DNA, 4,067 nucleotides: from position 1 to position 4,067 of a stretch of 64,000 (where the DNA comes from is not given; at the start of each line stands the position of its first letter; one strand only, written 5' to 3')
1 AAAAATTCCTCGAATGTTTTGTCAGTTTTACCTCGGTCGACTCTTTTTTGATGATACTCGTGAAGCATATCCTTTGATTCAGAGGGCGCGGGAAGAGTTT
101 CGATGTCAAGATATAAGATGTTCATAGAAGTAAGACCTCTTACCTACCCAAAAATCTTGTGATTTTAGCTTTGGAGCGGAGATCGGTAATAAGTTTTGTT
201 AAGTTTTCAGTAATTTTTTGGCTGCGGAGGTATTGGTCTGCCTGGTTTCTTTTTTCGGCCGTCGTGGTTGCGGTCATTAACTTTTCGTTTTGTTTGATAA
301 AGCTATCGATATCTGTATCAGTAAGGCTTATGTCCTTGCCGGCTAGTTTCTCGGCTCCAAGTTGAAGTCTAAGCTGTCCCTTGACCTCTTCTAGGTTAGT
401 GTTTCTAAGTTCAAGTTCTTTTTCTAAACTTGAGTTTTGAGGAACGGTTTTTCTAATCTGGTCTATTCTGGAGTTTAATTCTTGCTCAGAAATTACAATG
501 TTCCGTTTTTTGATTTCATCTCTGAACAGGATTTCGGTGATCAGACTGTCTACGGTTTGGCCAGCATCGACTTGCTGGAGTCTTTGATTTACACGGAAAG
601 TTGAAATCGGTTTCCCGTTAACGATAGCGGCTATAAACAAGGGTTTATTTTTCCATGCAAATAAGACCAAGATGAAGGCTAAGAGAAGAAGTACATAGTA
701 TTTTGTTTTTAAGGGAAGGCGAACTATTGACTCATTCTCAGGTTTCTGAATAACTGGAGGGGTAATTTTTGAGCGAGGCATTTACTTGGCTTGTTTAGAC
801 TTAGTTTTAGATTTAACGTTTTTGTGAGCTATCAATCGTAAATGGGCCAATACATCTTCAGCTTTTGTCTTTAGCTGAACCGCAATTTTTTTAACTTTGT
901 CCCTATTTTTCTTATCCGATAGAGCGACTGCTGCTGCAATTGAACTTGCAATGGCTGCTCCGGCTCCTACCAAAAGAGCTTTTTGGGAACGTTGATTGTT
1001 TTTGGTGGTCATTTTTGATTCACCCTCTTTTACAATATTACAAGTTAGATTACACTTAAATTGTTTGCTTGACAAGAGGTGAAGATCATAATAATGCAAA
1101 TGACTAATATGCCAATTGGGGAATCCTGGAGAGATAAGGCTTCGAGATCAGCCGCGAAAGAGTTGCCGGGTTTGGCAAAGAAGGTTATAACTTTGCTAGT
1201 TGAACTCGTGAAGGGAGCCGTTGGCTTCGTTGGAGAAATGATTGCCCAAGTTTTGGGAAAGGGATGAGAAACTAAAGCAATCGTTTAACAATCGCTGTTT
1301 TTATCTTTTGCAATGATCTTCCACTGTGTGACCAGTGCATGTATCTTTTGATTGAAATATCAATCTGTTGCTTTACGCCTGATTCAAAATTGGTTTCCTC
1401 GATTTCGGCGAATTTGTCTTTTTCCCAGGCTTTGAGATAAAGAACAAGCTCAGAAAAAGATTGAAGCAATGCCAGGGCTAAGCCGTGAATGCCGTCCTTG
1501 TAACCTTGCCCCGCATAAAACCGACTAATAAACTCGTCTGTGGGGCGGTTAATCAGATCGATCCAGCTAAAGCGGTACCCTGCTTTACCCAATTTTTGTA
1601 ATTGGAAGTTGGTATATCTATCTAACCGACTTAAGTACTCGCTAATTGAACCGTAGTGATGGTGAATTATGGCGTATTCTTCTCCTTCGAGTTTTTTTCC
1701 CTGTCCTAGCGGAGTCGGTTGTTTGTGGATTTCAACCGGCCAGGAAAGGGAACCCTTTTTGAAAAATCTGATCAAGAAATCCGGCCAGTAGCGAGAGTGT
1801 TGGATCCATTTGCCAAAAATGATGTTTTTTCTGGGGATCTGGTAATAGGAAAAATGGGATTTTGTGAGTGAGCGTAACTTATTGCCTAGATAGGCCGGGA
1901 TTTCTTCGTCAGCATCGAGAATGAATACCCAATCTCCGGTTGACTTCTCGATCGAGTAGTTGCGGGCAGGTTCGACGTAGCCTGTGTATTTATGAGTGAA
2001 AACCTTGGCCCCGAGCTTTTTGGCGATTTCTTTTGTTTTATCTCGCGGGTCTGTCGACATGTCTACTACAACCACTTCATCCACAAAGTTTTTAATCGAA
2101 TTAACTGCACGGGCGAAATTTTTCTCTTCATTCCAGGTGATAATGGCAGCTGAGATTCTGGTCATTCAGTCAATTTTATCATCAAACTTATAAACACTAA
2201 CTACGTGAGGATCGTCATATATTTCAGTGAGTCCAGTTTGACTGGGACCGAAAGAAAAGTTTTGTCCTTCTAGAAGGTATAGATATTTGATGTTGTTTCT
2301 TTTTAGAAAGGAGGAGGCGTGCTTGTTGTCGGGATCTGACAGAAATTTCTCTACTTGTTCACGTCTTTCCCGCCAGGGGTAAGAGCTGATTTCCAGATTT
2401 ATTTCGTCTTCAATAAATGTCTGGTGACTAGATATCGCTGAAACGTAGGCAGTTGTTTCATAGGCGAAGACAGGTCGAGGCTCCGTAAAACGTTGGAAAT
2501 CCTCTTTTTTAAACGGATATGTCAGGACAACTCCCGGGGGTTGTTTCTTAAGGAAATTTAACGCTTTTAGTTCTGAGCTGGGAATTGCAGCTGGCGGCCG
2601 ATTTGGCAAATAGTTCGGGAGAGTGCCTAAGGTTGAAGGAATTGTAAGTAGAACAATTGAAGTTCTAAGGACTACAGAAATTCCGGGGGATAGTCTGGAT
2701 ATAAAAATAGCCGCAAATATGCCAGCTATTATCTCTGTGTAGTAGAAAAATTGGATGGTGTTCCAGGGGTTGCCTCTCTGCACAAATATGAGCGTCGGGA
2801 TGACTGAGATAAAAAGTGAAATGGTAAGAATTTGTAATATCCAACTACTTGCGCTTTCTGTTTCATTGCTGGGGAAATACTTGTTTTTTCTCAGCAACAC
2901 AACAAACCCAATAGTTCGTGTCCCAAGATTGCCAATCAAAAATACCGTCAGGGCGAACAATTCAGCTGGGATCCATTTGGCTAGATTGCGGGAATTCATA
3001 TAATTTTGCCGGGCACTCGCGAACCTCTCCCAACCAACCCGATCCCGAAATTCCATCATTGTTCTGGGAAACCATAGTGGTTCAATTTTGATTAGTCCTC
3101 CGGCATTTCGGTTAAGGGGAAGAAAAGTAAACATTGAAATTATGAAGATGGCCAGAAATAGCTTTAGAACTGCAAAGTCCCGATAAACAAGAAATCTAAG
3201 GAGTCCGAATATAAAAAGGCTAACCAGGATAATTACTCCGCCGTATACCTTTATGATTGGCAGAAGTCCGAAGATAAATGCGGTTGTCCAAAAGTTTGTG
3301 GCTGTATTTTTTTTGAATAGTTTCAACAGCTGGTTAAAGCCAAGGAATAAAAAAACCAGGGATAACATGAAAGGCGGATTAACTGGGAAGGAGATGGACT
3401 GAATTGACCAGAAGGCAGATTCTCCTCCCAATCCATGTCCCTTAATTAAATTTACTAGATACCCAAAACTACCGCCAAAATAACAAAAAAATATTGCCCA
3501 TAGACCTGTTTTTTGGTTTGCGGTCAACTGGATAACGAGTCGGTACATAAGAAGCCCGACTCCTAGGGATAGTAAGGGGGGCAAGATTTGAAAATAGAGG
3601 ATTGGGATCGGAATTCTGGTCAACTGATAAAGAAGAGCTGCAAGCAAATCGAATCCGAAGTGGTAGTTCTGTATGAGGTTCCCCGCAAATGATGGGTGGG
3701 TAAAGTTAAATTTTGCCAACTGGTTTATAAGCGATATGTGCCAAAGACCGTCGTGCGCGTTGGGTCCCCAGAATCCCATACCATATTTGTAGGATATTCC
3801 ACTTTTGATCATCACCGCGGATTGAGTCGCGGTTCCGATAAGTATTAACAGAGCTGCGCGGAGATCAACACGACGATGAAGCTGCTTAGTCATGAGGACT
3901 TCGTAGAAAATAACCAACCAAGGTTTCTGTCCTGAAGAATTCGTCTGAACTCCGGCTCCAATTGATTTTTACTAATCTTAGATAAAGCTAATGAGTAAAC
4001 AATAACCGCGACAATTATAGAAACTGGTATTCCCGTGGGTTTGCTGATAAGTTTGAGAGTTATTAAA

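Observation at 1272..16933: About 16-kb polyprenyl-phosphate-sugar glycosylation supercluster: five Dpm1-like GT2 synthases, six or seven GT-C membrane transferases and a Wzx flippase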

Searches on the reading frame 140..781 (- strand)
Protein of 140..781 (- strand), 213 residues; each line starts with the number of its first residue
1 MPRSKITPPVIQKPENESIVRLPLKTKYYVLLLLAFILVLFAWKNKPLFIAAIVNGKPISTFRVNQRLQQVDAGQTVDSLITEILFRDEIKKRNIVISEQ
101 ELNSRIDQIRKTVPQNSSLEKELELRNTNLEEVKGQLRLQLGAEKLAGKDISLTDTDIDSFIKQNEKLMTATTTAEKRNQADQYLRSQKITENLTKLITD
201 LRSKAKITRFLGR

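Call 4: search_protein_families(library=pfam, proteins=[window:140-781:-], max_evalue=0.01)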
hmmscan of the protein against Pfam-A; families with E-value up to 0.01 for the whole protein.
window:140-781:- (213 aa): 2 families
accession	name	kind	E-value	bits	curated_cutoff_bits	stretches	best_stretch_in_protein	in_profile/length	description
PF13623.11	SurA_N_2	-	1.3e-05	25.5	28.5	1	75-113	88-122/145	SurA-like N-terminal domain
PF13624.11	SurA_N_3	-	0.00012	22.4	27.2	0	74-113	85-124/162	SurA-like N-terminal domain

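Call 11: search_protein_families(library=ncbifam, proteins=[window:140-781:-], max_evalue=0.01)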
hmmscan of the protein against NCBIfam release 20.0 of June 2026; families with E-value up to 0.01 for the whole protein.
window:140-781:- (213 aa): 1 family
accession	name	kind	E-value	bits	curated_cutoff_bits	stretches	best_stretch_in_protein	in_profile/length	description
NF000809.0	PRK00059.1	equivalog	2.5e-05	23.8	303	1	65-173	79-194/336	peptidylprolyl isomerase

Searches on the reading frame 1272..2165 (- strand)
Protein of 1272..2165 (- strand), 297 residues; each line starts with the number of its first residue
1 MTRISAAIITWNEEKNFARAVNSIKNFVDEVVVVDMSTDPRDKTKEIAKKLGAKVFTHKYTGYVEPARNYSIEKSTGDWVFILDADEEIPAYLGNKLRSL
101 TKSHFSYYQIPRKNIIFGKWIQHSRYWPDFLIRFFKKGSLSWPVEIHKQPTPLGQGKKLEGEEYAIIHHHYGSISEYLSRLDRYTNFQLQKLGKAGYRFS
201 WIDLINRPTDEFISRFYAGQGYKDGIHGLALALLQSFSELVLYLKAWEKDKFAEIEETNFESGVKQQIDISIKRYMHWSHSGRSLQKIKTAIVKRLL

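Call 3: search_protein_families(library=pfam, proteins=[window:1272-2165:-], max_evalue=0.01)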
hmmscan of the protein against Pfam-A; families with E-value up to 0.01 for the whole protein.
window:1272-2165:- (297 aa): 2 families
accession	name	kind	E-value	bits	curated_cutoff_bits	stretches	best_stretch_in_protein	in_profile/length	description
PF00535.33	Glycos_transf_2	-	3.4e-17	63.3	23.3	1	5-142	1-145/168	Glycosyl transferase family 2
PF01972.22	SDH_protease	-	0.0049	16.4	31.3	1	19-76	192-246/286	ClpP-like SDH-type serine proteinase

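Call 10: search_protein_families(library=ncbifam, proteins=[window:1272-2165:-], max_evalue=0.01)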
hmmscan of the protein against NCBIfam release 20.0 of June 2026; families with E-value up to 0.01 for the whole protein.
window:1272-2165:- (297 aa): 9 families
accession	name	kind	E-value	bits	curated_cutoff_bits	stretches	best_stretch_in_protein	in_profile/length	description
TIGR04195.1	S_glycosyl_SunS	equivalog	1.4e-08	34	350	1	4-89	59-143/421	SunS family peptide S-glycosyltransferase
TIGR04283.1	glyco_like_mftF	equivalog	8.9e-07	28.7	182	1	5-101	2-97/221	TIGR04283 family arsenosugar biosynthesis glycosyltransferase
NF010496.0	PRK13915.1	equivalog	1.8e-05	24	262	1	2-59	31-92/307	glucosyl-3-phosphoglycerate synthase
NF041391.1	DPhHxTase_Halo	equivalog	2.6e-05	23.3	375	1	10-90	3-82/213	dolichyl-phosphate hexose transferase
TIGR04182.1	glyco_TIGR04182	equivalog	7.9e-05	22.2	325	1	7-88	5-84/293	S-layer glycoprotein N-glycosyltransferase AglJ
NF007482.0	PRK10073.1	equivalog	0.00027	20.1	423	1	3-99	7-108/334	glycosyltransferase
NF050050.1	ProtGlycPglI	equivalog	0.001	18.5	500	1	2-90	2-97/306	GalNAc(5)-diNAcBac-PP-undecaprenol beta-1,3-glucosyltransferase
NF038299.1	EPS_HpsN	equivalog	0.001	18.1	425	1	4-93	3-99/317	hormogonium polysaccharide biosynthesis glycosyltransferase HpsN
NF041875.1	EPS_EpsD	equivalog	0.0057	16.1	370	1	30-90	32-93/325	exopolysaccharide biosynthesis glycosyltransferase EpsD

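Call 12: search_solved_structures(query=window:1272-2165:-, max_evalue=0.01)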
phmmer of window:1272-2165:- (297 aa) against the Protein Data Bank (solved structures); distinct sequences matched with E-value up to 0.01: 5.
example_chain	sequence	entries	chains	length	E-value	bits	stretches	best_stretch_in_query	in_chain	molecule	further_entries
22ao_A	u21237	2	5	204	8.1e-16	61.6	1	4-184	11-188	GmaR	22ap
7msp_A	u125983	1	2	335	1.2e-06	31.5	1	4-98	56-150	SPbeta prophage-derived glycosyltransferase SunS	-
7msn_A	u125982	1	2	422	3.2e-06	30.1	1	4-97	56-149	SPbeta prophage-derived glycosyltransferase SunS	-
7msk_A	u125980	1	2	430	0.0006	22.6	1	4-102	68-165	Glyco_trans_2-like domain-containing protein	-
5mlz_A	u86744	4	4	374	0.0066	19.2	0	3-102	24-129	Dolichol monophosphate mannose synthase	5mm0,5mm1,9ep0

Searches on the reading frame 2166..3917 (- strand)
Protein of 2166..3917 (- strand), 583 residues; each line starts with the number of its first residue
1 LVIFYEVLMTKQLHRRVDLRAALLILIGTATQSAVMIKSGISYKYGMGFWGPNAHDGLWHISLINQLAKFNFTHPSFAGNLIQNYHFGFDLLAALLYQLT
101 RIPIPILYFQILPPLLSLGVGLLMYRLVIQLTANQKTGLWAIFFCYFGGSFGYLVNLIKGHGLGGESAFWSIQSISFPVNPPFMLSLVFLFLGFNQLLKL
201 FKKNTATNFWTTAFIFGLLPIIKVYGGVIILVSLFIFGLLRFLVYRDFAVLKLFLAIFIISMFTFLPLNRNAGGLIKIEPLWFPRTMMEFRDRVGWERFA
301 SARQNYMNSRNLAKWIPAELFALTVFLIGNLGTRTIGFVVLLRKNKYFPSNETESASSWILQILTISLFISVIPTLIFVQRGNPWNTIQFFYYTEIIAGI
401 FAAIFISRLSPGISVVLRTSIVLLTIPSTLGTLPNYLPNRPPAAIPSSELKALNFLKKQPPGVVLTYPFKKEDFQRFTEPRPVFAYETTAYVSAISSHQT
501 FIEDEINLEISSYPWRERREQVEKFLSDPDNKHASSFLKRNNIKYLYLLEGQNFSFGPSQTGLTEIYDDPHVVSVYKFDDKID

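Call 3: search_protein_families(library=pfam, proteins=[window:2166-3917:-], max_evalue=0.01)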
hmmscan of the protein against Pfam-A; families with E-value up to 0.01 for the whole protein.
window:2166-3917:- (583 aa): 0 families

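Call 10: search_protein_families(library=ncbifam, proteins=[window:2166-3917:-], max_evalue=0.01)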
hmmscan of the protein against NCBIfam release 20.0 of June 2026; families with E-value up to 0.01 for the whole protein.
window:2166-3917:- (583 aa): 0 families

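Call 27: find_homologous_proteins(query=window:2166-3917:-, max_evalue=0.001)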
Query window:2166-3917:- (583 aa): 657 proteins with E <= 0.001 among 8000 candidates; the best 120 are listed.
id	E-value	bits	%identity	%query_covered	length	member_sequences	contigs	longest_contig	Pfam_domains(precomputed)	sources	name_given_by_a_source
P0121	0.0e+0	1294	100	99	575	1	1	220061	-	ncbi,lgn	-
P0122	1.7e-214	732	59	98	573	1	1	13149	-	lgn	-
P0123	2.6e-199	682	53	95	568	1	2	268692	-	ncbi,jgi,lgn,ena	-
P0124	1.7e-193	662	54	95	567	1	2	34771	-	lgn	-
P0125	5.9e-193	661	52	97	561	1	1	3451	-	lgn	-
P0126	1.2e-190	653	54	93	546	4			-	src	-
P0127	9.0e-155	535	46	97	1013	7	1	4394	-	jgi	-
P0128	3.1e-154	533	46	94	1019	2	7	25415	-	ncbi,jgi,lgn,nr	ncbi:hypothetical protein FJZ40_01620 [Candidatus Shapirobacteria bacterium]|nr:hypothetical protein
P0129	4.6e-154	532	47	94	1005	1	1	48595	-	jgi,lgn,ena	-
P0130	1.5e-153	531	46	96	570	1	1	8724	-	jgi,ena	-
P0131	2.6e-152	526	46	96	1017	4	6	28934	-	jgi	jgi:hypothetical protein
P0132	1.0e-151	525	45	96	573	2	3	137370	-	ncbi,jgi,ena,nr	ncbi:MAG TPA: hypothetical protein VMW25_00750 [Clostridia bacterium]|nr:hypothetical protein [Clost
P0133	1.8e-151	524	45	95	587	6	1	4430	-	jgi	-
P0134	4.5e-151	522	46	94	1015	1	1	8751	-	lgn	-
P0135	7.5e-151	522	46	92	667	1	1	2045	-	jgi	-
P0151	1.2e-147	511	44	99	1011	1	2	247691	-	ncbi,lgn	-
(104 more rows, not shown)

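Call 29: search_protein_families(library=pfam, proteins=[P0128, P0151], max_evalue=0.01)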
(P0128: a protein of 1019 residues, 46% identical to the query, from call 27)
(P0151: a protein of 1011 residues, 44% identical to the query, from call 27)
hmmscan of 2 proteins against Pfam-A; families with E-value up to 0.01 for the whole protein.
P0128 (1019 aa): 0 families

P0151 (1011 aa): 0 families

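Call 31: search_solved_structures(query=A1, max_evalue=1)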
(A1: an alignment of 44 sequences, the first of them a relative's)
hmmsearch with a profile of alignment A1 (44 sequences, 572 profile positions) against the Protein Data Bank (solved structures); distinct sequences matched with E-value up to 1: 0.

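Call 39: predict_structure(alignment_id=A1)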
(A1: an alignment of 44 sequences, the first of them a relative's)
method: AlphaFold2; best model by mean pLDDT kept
length: 575 residues; sequences in the alignment: 44
mean_pLDDT: 93.2   pTM: 0.93
mean pLDDT of the five models: 93.2, 92.4, 90.4, 90.2, 88.2
residues with pLDDT >= 90: 482; 70-90: 79; 50-70: 9; < 50: 5
segments of 3 or more residues with pLDDT < 50: 1-3
pLDDT, mean of each block of 10 residues (from residue 1): 55 97 93 95 90 96 94 90 98 97 97 98 95 97 92 88 86 96 98 97 98 96 98 97 98 94 85 95 94 96 98 97 96 89 81 97 97 90 96 97 92 93 88 95 97 96 93 93 95 82 86 96 96 97 93 95 93 74
secondary structure, 60 per line:
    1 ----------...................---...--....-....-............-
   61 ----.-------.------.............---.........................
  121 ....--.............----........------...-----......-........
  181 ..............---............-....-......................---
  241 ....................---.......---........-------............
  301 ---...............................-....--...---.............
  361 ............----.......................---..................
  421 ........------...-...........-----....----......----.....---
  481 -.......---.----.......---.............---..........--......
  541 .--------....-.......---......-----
elements in order: H11-29 E33-35 E38-41 H43-46 H48-59 H80-92 H96-124 H127-139 H144-151 H166-171 H173-194 H198-209 H211-214 H216-237 H241-260 H264-267 E268-270 H274-281 H289-300 H304-334 H336-339 H348-369 E370-372 H377-399 H403-428 E435-437 H439-449 E455-458 H463-468 H482-488 H497-503 H507-519 H523-532 E535-541 H550-553 E555-561 E565-570

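Call 81: search_protein_representatives(alignment_id=A1)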
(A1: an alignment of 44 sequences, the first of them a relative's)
Query: 44 sequences, 572 profile positions. Proteins with E-value up to 0.001 (for the whole library): 1666; up to 1e-10: 1355; up to 1e-30: 925. The best 150 are listed.
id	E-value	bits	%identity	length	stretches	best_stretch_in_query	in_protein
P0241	1.5e-269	911.8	-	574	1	8-570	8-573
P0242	1.3e-250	849.3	-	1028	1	4-571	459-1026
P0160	1.7e-246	835.7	-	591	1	8-571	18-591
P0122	1.1e-236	803.3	-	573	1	10-570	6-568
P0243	1.8e-236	802.6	-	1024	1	8-571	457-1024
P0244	4.8e-236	801.2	-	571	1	8-571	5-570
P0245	1.8e-230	782.8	-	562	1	9-571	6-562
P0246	3.5e-214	729.0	-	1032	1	10-570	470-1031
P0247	2.8e-212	722.8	-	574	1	7-570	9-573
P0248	3.8e-210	715.7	-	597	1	13-571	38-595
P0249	6.1e-201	685.3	-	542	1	29-571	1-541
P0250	1.7e-200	683.8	-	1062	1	9-570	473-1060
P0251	1.3e-198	677.6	-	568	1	5-570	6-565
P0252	9.7e-191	651.6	-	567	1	8-570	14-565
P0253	1.6e-187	641.0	-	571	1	7-570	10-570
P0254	2.5e-186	637.1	-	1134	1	7-570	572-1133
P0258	3.6e-179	613.4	-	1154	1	3-570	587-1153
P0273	6.8e-160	549.8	-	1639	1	9-570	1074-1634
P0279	1.2e-154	532.5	-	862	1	15-570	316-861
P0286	5.0e-148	510.6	-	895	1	9-570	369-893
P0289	1.4e-143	495.9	-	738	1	10-570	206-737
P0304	9.7e-137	473.3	-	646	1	10-571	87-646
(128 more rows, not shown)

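Call 82: search_protein_families(library=pfam, proteins=[P0273, P0254, P0258, P0242, P0304, P0289, P0279, P0286], max_evalue=0.01)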
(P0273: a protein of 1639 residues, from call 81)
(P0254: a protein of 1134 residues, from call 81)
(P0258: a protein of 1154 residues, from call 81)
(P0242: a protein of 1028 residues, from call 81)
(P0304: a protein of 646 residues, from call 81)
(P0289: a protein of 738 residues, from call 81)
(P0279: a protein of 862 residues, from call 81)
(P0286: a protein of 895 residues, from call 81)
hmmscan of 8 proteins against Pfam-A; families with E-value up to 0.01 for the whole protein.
P0273 (1639 aa): 2 families
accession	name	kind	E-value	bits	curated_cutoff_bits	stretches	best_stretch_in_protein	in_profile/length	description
PF13440.11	Polysacc_synt_3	-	9.5e-55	186.3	23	1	50-333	2-283/293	Polysaccharide biosynthesis protein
PF01943.22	Polysacc_synt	-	3.6e-27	95.9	28.2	1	27-294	3-274/274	Polysaccharide biosynthesis protein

P0254 (1134 aa): 1 family
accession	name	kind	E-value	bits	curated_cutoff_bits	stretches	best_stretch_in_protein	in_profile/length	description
PF12979.12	DUF3863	-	0.0015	17.8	27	1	142-240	120-217/349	Domain of Unknown Function with PDB structure (DUF3863)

P0258 (1154 aa): 1 family
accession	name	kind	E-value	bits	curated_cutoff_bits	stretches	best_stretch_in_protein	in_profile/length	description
PF12979.12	DUF3863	-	0.0011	18.3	27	1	152-229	125-202/349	Domain of Unknown Function with PDB structure (DUF3863)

P0242 (1028 aa): 0 families

P0304 (646 aa): 0 families

P0289 (738 aa): 0 families

P0279 (862 aa): 0 families

P0286 (895 aa): 0 families
